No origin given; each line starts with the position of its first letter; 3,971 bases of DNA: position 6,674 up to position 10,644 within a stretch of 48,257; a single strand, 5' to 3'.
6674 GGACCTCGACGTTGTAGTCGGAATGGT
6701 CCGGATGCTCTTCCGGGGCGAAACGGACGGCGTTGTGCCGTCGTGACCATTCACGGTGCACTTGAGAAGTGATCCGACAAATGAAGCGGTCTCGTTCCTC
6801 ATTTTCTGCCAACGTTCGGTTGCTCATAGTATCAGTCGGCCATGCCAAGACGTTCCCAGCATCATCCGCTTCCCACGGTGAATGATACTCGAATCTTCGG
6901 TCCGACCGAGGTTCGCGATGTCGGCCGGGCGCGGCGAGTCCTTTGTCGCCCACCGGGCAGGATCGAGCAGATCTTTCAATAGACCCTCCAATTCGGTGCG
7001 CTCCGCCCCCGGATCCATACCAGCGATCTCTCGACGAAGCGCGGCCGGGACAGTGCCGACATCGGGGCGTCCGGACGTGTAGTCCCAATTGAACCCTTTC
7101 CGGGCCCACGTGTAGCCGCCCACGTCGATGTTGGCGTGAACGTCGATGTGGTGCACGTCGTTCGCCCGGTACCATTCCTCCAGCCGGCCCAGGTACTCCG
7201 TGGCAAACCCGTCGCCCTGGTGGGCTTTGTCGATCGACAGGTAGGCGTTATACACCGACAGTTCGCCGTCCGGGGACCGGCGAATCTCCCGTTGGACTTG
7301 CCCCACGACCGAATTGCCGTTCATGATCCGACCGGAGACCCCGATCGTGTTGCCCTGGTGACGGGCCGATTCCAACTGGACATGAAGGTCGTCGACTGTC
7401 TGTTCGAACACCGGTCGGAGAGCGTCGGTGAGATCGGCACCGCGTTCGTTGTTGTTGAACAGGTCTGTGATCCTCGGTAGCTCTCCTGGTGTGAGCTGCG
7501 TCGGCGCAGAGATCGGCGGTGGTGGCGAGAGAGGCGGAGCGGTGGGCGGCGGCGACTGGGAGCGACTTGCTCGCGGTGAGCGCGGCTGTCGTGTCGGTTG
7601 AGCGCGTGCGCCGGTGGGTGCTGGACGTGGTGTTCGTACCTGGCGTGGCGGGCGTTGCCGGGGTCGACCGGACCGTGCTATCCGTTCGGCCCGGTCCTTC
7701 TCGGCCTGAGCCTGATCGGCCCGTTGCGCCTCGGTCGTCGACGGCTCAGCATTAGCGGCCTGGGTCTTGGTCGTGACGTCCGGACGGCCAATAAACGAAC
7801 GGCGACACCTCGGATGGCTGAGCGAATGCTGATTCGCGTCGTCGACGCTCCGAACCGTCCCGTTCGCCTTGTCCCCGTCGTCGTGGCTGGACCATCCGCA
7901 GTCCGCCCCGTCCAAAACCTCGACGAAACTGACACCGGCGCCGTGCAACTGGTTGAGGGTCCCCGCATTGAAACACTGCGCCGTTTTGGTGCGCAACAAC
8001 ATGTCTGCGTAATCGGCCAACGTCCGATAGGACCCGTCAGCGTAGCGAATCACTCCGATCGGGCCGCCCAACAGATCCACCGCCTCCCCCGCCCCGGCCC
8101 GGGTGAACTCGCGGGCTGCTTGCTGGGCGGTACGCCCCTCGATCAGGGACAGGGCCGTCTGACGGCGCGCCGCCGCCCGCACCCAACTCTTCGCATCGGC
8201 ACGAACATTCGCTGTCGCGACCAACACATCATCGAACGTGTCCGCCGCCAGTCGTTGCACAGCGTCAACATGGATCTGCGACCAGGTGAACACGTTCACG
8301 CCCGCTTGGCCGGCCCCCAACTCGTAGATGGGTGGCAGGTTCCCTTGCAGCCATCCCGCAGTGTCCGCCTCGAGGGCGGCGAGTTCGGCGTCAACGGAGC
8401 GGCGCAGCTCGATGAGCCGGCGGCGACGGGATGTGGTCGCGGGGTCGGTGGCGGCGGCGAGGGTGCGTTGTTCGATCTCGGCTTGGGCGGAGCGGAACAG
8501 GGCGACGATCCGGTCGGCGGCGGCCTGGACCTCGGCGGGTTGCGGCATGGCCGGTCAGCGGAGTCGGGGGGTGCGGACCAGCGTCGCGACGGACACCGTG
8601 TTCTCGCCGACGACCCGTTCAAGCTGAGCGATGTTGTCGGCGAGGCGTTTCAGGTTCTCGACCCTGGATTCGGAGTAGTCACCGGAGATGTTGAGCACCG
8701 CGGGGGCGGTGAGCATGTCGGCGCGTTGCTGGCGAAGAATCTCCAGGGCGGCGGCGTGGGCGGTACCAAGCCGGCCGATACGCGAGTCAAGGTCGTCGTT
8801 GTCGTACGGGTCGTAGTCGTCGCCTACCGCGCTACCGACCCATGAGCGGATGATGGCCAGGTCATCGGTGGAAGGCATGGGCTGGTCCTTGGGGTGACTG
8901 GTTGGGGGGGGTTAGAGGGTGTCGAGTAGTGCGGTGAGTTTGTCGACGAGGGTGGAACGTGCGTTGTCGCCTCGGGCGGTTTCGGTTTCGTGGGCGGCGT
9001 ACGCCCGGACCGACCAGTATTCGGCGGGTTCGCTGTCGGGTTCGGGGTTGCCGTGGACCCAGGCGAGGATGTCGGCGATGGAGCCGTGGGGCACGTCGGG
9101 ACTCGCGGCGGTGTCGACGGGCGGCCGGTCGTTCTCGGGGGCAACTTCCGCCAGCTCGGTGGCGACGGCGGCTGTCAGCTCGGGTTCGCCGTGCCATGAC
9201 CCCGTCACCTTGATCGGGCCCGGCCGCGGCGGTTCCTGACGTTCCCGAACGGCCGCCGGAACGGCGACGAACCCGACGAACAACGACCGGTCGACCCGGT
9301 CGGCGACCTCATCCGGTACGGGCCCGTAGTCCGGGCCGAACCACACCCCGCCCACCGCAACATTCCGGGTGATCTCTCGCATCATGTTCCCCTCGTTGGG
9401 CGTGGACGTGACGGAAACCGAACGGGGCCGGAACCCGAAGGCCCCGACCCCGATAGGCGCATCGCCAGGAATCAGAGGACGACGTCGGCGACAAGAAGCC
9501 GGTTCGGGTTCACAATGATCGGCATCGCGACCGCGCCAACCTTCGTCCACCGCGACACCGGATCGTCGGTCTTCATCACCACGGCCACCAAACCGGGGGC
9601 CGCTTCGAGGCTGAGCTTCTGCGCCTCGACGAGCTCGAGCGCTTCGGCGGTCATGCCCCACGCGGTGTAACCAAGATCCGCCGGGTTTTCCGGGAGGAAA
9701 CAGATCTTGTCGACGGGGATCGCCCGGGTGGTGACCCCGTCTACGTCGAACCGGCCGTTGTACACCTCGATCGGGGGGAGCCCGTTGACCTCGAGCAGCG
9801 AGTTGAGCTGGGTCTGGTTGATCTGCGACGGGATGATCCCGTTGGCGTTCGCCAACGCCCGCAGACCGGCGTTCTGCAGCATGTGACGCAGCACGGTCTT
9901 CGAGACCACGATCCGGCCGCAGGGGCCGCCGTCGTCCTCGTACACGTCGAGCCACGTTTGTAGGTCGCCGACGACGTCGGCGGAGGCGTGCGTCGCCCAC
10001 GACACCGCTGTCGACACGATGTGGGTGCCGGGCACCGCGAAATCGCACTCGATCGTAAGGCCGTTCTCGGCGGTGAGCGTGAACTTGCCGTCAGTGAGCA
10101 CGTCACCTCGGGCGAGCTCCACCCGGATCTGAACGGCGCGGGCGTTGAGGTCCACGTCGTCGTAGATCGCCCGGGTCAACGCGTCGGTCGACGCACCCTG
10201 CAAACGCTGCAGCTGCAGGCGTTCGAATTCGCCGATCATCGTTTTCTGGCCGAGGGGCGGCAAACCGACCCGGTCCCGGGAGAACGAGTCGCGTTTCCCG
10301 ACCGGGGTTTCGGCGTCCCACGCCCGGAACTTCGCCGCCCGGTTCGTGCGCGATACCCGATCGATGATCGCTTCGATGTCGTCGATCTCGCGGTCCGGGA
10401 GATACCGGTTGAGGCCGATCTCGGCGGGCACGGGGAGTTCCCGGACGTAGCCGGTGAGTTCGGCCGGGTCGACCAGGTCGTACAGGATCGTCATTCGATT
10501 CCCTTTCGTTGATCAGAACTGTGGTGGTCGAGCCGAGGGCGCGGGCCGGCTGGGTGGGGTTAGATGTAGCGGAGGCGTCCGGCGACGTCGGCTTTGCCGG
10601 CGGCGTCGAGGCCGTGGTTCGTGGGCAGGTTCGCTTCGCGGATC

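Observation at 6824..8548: MuF-like minor capsid protein carrying a GNAT-like C-terminal domain: candidate virion-delivered effector or polymorphic toxin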

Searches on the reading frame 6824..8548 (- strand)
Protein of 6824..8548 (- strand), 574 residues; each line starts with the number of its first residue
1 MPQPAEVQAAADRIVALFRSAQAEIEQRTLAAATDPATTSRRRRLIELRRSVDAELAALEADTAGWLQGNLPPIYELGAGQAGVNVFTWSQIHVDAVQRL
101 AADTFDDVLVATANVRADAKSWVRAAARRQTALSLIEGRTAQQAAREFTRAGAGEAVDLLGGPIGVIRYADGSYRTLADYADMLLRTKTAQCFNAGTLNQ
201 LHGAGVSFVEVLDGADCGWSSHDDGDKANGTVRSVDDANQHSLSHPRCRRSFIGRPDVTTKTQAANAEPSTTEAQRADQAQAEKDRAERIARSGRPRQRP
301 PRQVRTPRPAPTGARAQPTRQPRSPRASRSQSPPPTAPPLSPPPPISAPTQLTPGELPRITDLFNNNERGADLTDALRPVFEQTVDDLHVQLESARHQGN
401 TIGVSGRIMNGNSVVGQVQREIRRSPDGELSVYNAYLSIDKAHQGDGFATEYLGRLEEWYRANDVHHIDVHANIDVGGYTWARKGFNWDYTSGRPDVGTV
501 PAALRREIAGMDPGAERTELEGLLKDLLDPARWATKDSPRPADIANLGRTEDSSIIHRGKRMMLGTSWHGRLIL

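Call 3: search_protein_families(library=pfam, proteins=[window:6824-8548:-], max_evalue=1)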
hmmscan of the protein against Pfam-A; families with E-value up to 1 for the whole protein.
window:6824-8548:- (574 aa): 2 families
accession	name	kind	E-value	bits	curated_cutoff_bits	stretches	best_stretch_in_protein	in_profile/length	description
PF00583.31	Acetyltransf_1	-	0.0038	17.9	20.7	1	399-470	32-98/116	Acetyltransferase (GNAT) family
PF06152.16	Phage_min_cap2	-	0.041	13.3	26.3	1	164-211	177-224/366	Phage minor capsid protein 2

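Call 4: search_protein_families(library=phrogs, proteins=[window:6824-8548:-], max_evalue=0.1)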
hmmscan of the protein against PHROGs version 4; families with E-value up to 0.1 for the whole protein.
window:6824-8548:- (574 aa): 6 families
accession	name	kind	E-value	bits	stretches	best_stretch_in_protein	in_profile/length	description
phrog_37388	-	unknown function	1.8e-37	130.5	1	28-264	58-291/297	-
phrog_4611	-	head and packaging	9.5e-19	68.2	1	8-287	11-301/710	minor head protein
phrog_27103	-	unknown function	1.9e-07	31.2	1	415-491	404-483/626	-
phrog_25452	-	unknown function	0.00012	22.3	1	414-488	246-323/437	-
phrog_581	-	head and packaging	0.0046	17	1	88-211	124-241/564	minor head protein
phrog_12541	-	unknown function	0.088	13.8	0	21-61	31-71/173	-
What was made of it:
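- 7754..8548 (-): N-terminal MuF / SPP1-gp7-type minor head domain (aa 1-265). phrog_37388 at 1.8e-37 and phrog_4611 'minor head protein' at 9.5e-19 (call 4).
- Checked: phrog_37388 matches at E=1.8e-37 over aa 28-264, and phrog_4611 'minor head protein' at 9.5e-19 (call 4).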

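Call 5: search_solved_structures(query=window:6824-8548:-, max_evalue=10, show_alignments=2)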
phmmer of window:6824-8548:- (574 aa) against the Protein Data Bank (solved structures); distinct sequences matched with E-value up to 10: 3.
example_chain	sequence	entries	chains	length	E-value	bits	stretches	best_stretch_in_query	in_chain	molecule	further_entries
8p94_I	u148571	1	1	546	0.071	14.9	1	256-400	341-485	Src substrate cortactin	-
2k5w_A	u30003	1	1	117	1.2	10.8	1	221-286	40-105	Hypothetical Cytosolic Protein BcR103A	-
9f6y_B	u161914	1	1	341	9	7.9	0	293-359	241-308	Green fluorescent protein,ETS domain-containing protein Elk-1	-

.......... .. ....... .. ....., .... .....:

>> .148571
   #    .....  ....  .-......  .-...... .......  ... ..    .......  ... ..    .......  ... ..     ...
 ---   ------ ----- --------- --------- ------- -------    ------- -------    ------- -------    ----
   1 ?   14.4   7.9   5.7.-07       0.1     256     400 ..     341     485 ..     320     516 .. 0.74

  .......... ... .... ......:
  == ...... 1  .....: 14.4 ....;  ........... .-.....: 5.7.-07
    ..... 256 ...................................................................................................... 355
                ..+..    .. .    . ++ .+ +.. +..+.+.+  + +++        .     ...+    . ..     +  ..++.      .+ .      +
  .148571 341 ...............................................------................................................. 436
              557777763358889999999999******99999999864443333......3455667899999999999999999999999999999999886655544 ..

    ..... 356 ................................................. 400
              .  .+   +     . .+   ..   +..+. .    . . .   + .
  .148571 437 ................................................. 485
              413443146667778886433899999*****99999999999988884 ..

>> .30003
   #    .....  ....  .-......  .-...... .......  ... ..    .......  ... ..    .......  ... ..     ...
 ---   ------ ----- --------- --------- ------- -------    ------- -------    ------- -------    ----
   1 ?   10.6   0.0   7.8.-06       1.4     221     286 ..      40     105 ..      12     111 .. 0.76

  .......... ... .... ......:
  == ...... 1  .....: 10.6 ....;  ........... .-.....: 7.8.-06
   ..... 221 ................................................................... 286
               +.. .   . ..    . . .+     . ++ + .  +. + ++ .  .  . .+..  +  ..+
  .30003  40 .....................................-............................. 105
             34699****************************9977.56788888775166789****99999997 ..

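Call 16: find_homologous_proteins(query=window:6824-8548:-, max_evalue=0.001)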
Query window:6824-8548:- (574 aa): 45 proteins with E <= 0.001 among 8000 candidates.
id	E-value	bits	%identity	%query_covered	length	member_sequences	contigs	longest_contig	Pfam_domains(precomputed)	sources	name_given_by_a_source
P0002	0.0e+0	1288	100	100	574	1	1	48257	-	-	-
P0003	4.4e-185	635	56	100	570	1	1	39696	-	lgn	-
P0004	1.4e-158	547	49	100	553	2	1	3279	-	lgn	-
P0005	2.4e-124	434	65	54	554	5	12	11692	-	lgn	-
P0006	8.9e-123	429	65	54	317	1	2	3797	-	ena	-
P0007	4.3e-120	420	58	62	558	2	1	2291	-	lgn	-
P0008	2.5e-118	414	63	57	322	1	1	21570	-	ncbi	-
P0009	5.5e-118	413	49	82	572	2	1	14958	-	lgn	-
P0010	2.7e-117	411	60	61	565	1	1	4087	-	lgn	-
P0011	1.6e-116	408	57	62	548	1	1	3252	-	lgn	-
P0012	2.1e-110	388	47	80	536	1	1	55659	-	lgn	-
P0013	4.0e-107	377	55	60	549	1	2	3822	-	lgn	-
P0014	3.2e-102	361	62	51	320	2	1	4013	-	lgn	-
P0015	8.3e-101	356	61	49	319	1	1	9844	-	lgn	-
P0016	8.6e-101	356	48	75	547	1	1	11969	-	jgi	jgi:hypothetical protein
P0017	1.4e-98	349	60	49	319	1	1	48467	-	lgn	-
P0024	7.3e-81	291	50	58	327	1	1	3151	PF06152.17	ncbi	-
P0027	3.0e-67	246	46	47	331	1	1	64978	PF06152.17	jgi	-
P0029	5.8e-64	235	47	47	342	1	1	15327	PF06152.17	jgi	jgi:hypothetical protein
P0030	8.8e-59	218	40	66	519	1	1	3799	PF06152.17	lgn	-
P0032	4.5e-54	202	43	50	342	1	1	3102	PF06152.17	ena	-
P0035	2.5e-50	190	39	52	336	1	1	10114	PF06152.17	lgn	-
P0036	1.5e-49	187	40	53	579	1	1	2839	PF15644.13,PF06152.17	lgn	-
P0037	4.6e-48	182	40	50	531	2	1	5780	PF06152.17,PF03496.21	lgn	-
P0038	1.1e-47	181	39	50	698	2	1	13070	PF06152.17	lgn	-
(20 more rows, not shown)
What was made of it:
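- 6824..8548 (-): Whole gene: MuF - linker - GNAT fusion protein, 574 aa. Full-length homologues P0003 (56% identity) and P0004 (49%) cover 100% of it (call 16).
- On MuF / SPP1 gp7 minor head protein superfamily: Nine homologues with E<=1e-44 carry PF06152 (call 16).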

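Call 31: find_encoding_contigs(protein=P0003, flank=6000, max_places=3)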
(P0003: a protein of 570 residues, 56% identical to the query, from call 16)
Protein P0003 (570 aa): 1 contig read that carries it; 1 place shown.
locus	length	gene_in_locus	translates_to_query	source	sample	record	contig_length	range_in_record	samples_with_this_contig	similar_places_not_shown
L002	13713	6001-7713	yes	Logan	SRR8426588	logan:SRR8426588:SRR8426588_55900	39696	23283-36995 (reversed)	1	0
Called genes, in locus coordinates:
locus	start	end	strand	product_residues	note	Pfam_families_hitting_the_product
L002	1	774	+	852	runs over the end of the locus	PF05204:Hom_end (faint), PF14528:LAGLIDADG_3 (weak)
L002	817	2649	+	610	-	-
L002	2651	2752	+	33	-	-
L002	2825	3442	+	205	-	PF06810:Phage_scaffold (faint), PF14265:DUF4355 (weak)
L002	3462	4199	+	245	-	-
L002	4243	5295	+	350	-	-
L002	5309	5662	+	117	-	-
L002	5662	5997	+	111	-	-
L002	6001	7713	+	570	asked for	-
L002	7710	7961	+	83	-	-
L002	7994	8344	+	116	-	-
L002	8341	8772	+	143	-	PF19586:DUF6093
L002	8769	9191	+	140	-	-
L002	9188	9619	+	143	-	-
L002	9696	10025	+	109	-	-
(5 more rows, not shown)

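Call 32: find_encoding_contigs(protein=P0004, flank=6000, max_places=3)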
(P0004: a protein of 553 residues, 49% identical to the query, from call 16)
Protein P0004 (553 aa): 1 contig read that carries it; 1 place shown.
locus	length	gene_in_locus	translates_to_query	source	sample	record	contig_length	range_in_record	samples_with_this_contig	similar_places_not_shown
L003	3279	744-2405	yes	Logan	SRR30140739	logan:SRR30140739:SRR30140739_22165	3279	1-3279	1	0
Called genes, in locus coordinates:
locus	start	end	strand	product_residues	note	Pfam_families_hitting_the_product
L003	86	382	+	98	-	-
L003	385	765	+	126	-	-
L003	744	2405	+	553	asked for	-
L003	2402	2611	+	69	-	-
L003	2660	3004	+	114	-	-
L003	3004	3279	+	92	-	?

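Call 33: find_encoding_contigs(protein=P0017, flank=4000, max_places=1)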
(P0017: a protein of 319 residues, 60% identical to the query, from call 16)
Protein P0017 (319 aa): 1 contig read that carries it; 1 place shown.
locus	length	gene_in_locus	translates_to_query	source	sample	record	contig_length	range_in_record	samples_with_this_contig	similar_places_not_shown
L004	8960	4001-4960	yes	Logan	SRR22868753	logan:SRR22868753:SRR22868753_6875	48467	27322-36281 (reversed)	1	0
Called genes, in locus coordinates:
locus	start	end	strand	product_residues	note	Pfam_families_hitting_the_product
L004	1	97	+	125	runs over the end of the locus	-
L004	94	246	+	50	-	-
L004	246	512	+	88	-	-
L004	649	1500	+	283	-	-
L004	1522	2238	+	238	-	-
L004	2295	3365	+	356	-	PF03864:Phage_cap_E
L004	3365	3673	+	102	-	-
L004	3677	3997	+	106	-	-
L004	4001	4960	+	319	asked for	-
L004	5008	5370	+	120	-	-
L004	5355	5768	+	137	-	PF19586:DUF6093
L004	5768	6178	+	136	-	-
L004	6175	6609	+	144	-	-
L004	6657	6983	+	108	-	-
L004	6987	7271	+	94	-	-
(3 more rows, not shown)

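Call 34: find_encoding_contigs(protein=P0012, flank=4000, max_places=1)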
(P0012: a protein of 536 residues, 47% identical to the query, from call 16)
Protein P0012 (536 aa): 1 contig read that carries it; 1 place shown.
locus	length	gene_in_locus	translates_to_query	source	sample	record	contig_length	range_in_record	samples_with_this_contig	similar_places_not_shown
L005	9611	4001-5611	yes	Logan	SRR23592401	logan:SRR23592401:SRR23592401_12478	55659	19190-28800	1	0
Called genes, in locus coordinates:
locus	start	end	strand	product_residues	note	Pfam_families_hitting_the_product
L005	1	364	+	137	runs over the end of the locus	-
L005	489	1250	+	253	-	-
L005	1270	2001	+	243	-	-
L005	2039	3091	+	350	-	PF03864:Phage_cap_E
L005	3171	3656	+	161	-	-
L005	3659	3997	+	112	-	-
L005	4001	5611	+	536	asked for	-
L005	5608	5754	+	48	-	-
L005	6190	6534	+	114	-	-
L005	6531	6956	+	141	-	PF19586:DUF6093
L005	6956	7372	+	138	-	-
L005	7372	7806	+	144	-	-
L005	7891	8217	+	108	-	-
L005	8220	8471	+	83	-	-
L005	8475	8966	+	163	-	PF25595:Phage_TTP_16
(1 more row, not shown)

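Call 35: find_encoding_contigs(protein=P0008, flank=4000, max_places=1)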
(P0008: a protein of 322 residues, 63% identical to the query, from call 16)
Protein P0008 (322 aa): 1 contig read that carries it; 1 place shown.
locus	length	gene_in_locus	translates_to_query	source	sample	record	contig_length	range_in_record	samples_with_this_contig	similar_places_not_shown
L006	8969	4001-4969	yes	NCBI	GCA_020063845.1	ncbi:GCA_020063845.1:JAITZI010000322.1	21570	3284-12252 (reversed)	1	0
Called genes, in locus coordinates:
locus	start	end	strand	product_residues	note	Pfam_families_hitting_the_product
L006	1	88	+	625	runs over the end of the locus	-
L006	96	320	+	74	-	-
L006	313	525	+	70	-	-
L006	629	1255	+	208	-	PF06810:Phage_scaffold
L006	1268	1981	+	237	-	-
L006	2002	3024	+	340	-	PF03864:Phage_cap_E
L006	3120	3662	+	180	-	-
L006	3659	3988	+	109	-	-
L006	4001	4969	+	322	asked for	-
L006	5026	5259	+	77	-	-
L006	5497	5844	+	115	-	-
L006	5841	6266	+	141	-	PF19586:DUF6093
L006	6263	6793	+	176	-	-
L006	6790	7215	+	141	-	-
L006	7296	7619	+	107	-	-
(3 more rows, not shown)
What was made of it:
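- Tried and rejected: The short MuF genes of relatives sit in the same place (calls 33, 35).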

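Call 36: find_encoding_contigs(protein=P0009, flank=4000, max_places=1)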
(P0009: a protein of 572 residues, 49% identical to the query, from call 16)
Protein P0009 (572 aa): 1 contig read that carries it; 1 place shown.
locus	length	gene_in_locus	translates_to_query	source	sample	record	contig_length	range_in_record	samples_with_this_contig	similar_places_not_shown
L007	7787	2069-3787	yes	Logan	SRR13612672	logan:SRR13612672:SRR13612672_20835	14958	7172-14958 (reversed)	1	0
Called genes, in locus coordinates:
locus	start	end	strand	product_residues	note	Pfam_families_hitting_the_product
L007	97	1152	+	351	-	-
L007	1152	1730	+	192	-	-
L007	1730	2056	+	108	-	-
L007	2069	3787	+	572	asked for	-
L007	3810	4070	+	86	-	-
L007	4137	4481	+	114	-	-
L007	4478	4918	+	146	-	PF19586:DUF6093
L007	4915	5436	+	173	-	-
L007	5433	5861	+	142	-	-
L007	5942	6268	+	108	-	-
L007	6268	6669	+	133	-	-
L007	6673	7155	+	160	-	PF25595:Phage_TTP_16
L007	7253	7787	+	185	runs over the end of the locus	-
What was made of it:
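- On MuF / SPP1 gp7 minor head protein superfamily: The order is conserved in six related loci (calls 31-36).
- Checked: The same order is seen in all six related loci examined (calls 31-36).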

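Call 95: search_protein_families(library=ncbifam, proteins=[window:6824-8548:-], max_evalue=0.01)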
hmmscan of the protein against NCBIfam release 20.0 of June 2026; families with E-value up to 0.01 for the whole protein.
window:6824-8548:- (574 aa): 1 family
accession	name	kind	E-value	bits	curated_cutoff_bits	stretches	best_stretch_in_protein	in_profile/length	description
TIGR01641.1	phageSPP1_gp7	domain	0.0041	17.5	39.65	0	179-253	31-106/109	minor capsid protein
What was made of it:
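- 7754..8548 (-): Weak TIGR01641 hit over aa 179-253 (call 95).
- Checked: There are weak sub-threshold hits to Pfam Phage_min_cap2 (call 3) and to TIGR01641 phageSPP1_gp7 over aa 179-253 (call 95).
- Calls 4, 16, 95.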

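Call 96: search_protein_families(library=padloc, proteins=[window:6824-8548:-], max_evalue=0.01)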
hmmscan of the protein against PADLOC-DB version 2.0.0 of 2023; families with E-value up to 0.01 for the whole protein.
window:6824-8548:- (574 aa): 0 families

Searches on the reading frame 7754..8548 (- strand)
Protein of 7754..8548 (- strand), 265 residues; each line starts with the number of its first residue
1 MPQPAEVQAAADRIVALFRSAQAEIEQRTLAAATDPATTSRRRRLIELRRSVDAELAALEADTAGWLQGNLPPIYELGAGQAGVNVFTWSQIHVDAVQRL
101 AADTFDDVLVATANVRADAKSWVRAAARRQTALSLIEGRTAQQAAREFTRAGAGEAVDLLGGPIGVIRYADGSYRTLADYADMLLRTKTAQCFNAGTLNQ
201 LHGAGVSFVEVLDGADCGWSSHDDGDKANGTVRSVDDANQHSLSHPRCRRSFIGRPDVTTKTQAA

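Call 74: search_dna_similar(query=window:7754-8548:-, collection=phages, mode=protein, max_rows=25, max_evalue=0.00001)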
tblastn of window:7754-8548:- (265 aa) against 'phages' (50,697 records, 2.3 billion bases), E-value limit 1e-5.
Records with a match: 2; places in all: 2; records where one place covers at least 80% of the query: 0.
Best place of each record, by identity: <60% 2.
By first word of the organism name: Streptomyces 2.
By host as written in the record: Streptomyces sp. ZL12 2.
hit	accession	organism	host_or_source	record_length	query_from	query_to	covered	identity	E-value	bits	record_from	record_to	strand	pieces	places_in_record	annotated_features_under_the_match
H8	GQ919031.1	Streptomyces phage ZL12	Streptomyces sp. ZL12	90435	66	253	71%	26.2%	1e-11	70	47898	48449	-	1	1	hypothetical protein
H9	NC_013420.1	Streptomyces phage ZL12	Streptomyces sp. ZL12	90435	66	253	71%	26.2%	1e-11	70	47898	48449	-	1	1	hypothetical protein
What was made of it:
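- Tried and rejected: The MuF domain reaches only Streptomyces phage ZL12, at 26% identity (call 74).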

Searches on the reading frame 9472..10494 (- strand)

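Call 13: search_protein_families(library=pfam, proteins=[window:9472-10494:-], max_evalue=0.01)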
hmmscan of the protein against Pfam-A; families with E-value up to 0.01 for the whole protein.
window:9472-10494:- (340 aa): 1 family
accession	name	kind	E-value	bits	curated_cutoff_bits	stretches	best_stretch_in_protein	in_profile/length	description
PF03864.22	Phage_cap_E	-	6e-31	108.2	22.9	1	10-337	2-328/329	Phage major capsid protein E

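Call 14: search_protein_families(library=phrogs, proteins=[window:9472-10494:-], max_evalue=0.001)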
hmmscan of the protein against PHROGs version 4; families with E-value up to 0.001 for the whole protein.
window:9472-10494:- (340 aa): 1 family
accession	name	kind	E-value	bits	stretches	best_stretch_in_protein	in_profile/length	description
phrog_29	-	head and packaging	4.3e-65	221.6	1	2-339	23-359/439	major head protein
